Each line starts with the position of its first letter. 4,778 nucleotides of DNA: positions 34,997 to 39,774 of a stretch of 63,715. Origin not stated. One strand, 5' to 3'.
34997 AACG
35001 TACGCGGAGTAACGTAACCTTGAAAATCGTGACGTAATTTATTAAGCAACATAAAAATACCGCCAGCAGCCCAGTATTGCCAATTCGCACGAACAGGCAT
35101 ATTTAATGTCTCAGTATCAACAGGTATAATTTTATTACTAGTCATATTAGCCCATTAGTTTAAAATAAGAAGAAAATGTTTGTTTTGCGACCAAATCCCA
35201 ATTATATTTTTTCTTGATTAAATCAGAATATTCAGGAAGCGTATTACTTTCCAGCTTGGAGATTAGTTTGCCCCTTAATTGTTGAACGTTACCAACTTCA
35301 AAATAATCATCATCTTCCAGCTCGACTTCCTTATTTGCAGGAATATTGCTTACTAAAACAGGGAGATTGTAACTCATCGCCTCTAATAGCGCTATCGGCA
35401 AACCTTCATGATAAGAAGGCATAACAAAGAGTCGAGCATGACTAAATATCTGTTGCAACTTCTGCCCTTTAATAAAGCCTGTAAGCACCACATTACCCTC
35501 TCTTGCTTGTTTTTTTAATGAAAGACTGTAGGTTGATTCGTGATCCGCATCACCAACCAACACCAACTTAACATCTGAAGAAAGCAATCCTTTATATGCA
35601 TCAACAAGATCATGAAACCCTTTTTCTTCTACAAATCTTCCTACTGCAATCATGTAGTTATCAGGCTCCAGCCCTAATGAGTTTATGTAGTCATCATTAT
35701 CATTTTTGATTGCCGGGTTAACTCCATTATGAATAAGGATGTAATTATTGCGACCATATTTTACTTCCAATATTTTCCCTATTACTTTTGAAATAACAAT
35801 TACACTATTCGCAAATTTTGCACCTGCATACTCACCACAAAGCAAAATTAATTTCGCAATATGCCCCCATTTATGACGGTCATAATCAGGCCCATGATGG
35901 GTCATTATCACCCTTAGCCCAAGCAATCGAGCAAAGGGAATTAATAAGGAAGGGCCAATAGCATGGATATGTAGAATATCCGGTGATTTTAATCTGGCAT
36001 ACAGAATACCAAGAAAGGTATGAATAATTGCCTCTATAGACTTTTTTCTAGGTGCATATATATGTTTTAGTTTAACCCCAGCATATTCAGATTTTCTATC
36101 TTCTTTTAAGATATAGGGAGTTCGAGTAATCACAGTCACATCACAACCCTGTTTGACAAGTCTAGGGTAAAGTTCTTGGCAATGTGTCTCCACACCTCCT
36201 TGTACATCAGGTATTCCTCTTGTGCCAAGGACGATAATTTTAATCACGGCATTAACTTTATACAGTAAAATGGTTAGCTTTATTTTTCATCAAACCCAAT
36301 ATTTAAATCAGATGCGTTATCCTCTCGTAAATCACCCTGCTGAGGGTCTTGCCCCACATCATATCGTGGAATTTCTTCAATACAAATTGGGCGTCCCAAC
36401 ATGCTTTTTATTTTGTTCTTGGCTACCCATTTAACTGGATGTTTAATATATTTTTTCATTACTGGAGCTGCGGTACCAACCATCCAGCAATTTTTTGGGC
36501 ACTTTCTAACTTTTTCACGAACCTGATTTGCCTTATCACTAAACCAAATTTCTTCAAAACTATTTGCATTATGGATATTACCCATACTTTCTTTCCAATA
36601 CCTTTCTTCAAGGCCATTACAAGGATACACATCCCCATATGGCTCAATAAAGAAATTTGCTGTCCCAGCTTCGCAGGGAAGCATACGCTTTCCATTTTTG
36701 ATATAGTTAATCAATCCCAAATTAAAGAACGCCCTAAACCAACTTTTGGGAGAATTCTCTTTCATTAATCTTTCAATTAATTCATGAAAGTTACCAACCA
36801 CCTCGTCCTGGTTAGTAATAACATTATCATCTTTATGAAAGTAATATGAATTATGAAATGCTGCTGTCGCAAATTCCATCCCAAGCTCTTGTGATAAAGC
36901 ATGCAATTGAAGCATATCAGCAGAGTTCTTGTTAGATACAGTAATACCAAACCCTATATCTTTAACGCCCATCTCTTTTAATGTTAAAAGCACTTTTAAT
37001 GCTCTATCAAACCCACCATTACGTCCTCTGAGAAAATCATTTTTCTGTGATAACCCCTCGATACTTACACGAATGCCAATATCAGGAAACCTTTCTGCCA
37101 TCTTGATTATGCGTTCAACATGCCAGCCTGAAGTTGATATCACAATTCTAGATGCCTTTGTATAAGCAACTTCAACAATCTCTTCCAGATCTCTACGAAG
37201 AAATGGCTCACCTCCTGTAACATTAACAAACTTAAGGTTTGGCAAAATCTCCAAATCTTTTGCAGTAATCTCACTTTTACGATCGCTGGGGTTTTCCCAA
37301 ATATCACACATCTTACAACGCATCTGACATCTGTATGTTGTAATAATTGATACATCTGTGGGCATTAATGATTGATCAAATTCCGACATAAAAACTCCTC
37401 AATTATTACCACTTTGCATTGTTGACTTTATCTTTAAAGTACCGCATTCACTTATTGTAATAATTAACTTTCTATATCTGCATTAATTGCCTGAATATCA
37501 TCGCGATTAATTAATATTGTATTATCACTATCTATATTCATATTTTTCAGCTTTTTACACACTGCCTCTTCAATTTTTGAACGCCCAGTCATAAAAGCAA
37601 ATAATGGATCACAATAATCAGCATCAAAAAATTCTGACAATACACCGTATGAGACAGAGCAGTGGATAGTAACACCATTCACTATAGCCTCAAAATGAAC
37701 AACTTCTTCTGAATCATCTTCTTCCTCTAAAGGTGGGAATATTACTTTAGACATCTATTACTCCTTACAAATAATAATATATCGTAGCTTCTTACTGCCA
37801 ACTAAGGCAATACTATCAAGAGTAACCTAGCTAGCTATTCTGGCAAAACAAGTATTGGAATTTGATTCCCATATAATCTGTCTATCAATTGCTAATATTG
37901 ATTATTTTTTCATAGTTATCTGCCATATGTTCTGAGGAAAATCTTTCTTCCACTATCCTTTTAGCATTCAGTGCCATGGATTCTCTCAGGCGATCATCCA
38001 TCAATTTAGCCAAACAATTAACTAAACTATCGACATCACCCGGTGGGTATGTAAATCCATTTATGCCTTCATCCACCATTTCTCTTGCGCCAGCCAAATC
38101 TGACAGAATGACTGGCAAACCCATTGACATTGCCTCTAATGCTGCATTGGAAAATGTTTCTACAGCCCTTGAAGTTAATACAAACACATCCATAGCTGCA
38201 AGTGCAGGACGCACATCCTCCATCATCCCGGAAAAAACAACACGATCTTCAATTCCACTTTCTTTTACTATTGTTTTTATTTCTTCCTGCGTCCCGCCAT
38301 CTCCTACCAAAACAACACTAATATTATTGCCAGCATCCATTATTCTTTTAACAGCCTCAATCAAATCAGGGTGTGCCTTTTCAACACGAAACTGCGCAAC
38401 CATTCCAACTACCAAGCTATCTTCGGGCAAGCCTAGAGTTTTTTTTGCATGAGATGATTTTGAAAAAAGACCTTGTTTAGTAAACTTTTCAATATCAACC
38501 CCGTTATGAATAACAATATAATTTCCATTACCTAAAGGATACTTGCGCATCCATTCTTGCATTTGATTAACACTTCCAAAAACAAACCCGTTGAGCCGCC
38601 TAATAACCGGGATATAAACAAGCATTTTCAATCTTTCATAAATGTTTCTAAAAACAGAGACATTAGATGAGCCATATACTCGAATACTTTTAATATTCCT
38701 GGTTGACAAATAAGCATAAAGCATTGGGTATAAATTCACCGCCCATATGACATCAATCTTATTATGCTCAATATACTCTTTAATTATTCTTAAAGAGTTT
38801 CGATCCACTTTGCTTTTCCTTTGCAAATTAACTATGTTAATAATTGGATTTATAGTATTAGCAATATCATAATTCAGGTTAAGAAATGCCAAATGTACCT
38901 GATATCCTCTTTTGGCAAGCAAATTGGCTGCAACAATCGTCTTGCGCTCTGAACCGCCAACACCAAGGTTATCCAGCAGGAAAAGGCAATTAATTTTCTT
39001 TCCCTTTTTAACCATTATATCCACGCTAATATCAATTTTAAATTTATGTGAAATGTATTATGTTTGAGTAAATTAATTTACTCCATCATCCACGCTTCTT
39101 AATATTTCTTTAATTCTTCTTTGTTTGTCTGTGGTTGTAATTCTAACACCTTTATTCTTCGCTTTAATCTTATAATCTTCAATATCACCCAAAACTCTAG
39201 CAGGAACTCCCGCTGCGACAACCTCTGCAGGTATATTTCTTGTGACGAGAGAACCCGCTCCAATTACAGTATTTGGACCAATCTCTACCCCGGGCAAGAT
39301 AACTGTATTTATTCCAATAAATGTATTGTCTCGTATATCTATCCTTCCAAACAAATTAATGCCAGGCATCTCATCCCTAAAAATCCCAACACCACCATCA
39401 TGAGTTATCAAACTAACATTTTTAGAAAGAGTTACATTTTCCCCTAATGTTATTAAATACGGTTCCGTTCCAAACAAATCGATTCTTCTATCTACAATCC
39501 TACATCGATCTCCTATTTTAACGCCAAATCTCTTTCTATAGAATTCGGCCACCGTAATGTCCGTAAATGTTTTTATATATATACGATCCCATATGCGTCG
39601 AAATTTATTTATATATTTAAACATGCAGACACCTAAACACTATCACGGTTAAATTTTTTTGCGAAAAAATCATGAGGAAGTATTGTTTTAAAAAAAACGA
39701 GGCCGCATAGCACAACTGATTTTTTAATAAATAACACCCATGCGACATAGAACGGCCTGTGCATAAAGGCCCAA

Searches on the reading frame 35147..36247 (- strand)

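Call 26: search_protein_families(library=ncbifam, proteins=[window:35147-36247:-], max_evalue=1e-10)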
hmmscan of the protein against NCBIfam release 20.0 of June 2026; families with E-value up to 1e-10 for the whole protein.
window:35147-36247:- (366 aa): 14 families
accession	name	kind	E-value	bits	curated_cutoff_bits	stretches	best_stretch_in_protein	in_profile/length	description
TIGR04157.1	glyco_rSAM_CFB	subfamily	6.2e-21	74.9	400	1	144-304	168-334/406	TIGR04157 family glycosyltransferase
NF038295.1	EPS_HpsP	equivalog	1.6e-20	73.5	550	1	123-364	132-387/388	hormogonium polysaccharide biosynthesis glycosyltransferase HpsP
TIGR04047.1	MSMEG_0565_glyc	hypoth_equivalog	1.6e-19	70.2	259.85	1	17-361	13-371/373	MSMEG_0565 family glycosyltransferase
NF047684.1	TeichurnBiosyTuaC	equivalog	2.1e-19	69.7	550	1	89-333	109-353/391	teichuronic acid biosynthesis protein TuaC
TIGR02149.1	glgA_Coryne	subfamily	2.8e-18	66.2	302.4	1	3-312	2-325/391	glycogen synthase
NF053513.1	Gtran_IagA_BgsA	equivalog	4.5e-17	62.1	460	1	88-340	43-304/333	LTA glycolipid anchor biosynthesis glycosyltransferase, IagA/BgsA family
NF041876.1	EPS_EpsE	equivalog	2.1e-16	60.1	400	1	170-308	189-333/389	exopolysaccharide biosynthesis GT4 family glycosyltransferase EpsE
NF046071.1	B1-4RhmsylTfaseCps2T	equivalog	5.9e-16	58.3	500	1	3-355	3-378/384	beta 1-4 rhamnosyltransferase Cps2T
NF049987.1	DaglGlyslTfaseDgs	equivalog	8.4e-16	57.8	500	1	185-337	146-297/332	processive diacylglycerol alpha-glucosyltransferase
TIGR03999.1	thiol_BshA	equivalog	6.6e-13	48.3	273.7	1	167-336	167-340/375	N-acetyl-alpha-D-glucosaminyl L-malate synthase BshA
TIGR03088.1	stp2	hypoth_equivalog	1.6e-12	47.1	409.05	1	57-308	53-310/374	TIGR03088 family PEP-CTERM/XrtA system glycosyltransferase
NF041010.1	glycosy_Agl16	equivalog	7.3e-12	44.8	575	1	14-362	12-349/352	glycosylation protein Agl16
TIGR02095.1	glgA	subfamily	4.5e-11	42.1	328.45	1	190-300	285-398/477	glycogen/starch synthase, ADP-glucose type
NF007396.0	PRK09922.1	equivalog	9.4e-11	41.2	385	0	142-336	132-328/361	lipopolysaccharide 1,6-galactosyltransferase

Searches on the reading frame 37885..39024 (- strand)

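Call 26: search_protein_families(library=ncbifam, proteins=[window:37885-39024:-], max_evalue=1e-10)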
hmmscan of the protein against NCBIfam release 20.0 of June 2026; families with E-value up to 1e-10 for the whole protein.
window:37885-39024:- (379 aa): 25 families
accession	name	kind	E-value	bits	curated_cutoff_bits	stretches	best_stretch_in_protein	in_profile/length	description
TIGR03088.1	stp2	hypoth_equivalog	1.2e-39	136.4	409.05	1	19-375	10-370/374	TIGR03088 family PEP-CTERM/XrtA system glycosyltransferase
TIGR03999.1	thiol_BshA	equivalog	2.2e-37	128.9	273.7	1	170-374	170-369/375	N-acetyl-alpha-D-glucosaminyl L-malate synthase BshA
NF041876.1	EPS_EpsE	equivalog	2.8e-28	99.3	400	1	170-369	189-387/389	exopolysaccharide biosynthesis GT4 family glycosyltransferase EpsE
TIGR04063.1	stp3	hypoth_equivalog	6e-27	94.5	442.05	1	169-374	182-391/397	TIGR04063 family PEP-CTERM/XrtA system glycosyltransferase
NF047880.1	glyco_SdgA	exception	4.7e-20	71.6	800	1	215-376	327-488/488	serine-aspartate repeat adhesin O-glycosyltransferase SdgA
NF007396.0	PRK09922.1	equivalog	4.9e-20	71.7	385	1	203-360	185-341/361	lipopolysaccharide 1,6-galactosyltransferase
TIGR04157.1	glyco_rSAM_CFB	subfamily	6.8e-19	68.1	400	1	145-374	171-405/406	TIGR04157 family glycosyltransferase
NF011726.0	PRK15179.1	equivalog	6.4e-18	64.4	733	1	202-369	516-685/694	Vi polysaccharide biosynthesis protein TviE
TIGR03449.1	mycothiol_MshA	equivalog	2e-17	63.2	462.5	1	150-373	171-398/406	D-inositol-3-phosphate glycosyltransferase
NF012028.0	PRK15484.1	subfamily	6.8e-17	61.6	618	1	164-376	158-376/380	lipopolysaccharide N-acetylglucosaminyltransferase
NF047684.1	TeichurnBiosyTuaC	equivalog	6.9e-17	61.4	550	1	170-371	188-382/391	teichuronic acid biosynthesis protein TuaC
NF012034.0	PRK15490.1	equivalog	2.7e-16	59.1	813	1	204-375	399-573/578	Vi polysaccharide biosynthesis glycosyltransferase TviE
NF038298.1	EPS_HpsO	equivalog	3.3e-16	59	575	1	157-353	159-362/388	hormogonium polysaccharide biosynthesis glycosyltransferase HpsO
NF050063.1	ProtGlycPglJ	equivalog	2.1e-15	56.8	500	1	208-359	199-348/363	N-acetylgalactosamine-N,N'-diacetylbacillosaminyl-diphospho-undecaprenol 4-alpha-N-acetylgalactosaminyltransferase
TIGR02149.1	glgA_Coryne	subfamily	2.5e-15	56.5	302.4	1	156-370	157-382/391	glycogen synthase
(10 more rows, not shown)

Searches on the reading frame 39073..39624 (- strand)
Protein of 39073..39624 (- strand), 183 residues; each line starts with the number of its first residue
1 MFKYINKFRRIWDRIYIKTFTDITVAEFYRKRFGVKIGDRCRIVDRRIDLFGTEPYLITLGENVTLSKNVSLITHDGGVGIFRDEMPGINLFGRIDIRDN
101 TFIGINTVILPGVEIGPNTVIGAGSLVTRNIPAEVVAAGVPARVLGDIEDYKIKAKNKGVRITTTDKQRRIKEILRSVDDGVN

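Call 26: search_protein_families(library=ncbifam, proteins=[window:39073-39624:-], max_evalue=1e-10)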
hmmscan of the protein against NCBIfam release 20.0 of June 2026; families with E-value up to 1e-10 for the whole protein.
window:39073-39624:- (183 aa): 10 families
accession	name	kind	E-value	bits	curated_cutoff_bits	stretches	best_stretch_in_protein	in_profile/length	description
TIGR03570.1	NeuD_NnaD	subfamily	1.3e-20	73.8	160.8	1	59-143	119-202/202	NeuD/PglB/VioB family sugar acetyltransferase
NF007076.0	PRK09527.1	equivalog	2.7e-20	72.7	347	1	52-155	90-192/203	galactoside O-acetyltransferase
NF058585.1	HptprglPActTf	PfamEq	2.9e-16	59.5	300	1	27-156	48-168/172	heptaprenylglyceryl phosphate O-acetyltransferase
NF007240.0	PRK09677.1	equivalog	5.8e-14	52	243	1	35-146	66-182/192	putative lipopolysaccharide biosynthesis O-acetyl transferase WbbJ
TIGR03532.1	DapD_Ac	equivalog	6.6e-14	52.1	231.75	1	95-156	161-221/231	2,3,4,5-tetrahydropyridine-2,6-dicarboxylate N-acetyltransferase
NF007797.0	PRK10502.1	subfamily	8.5e-13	48.3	192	1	36-145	74-176/183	WcaF family extracellular polysaccharide biosynthesis acetyltransferase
NF007499.0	PRK10092.1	equivalog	1.8e-12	47.4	314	1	58-145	94-180/183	maltose O-acetyltransferase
NF050158.1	CarbAnhydGPos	equivalog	2.1e-12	47.1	250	1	96-172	89-166/172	gamma carbonic anhydrase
TIGR02353.1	NRPS_term_dom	equivalog_domain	1e-11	43.9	423.1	1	15-150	93-218/695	Pls/PosA family non-ribosomal peptide synthetase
NF041874.1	EPS_EpsC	equivalog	3.4e-11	43.1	150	1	20-145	47-164/168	serine O-acetyltransferase EpsC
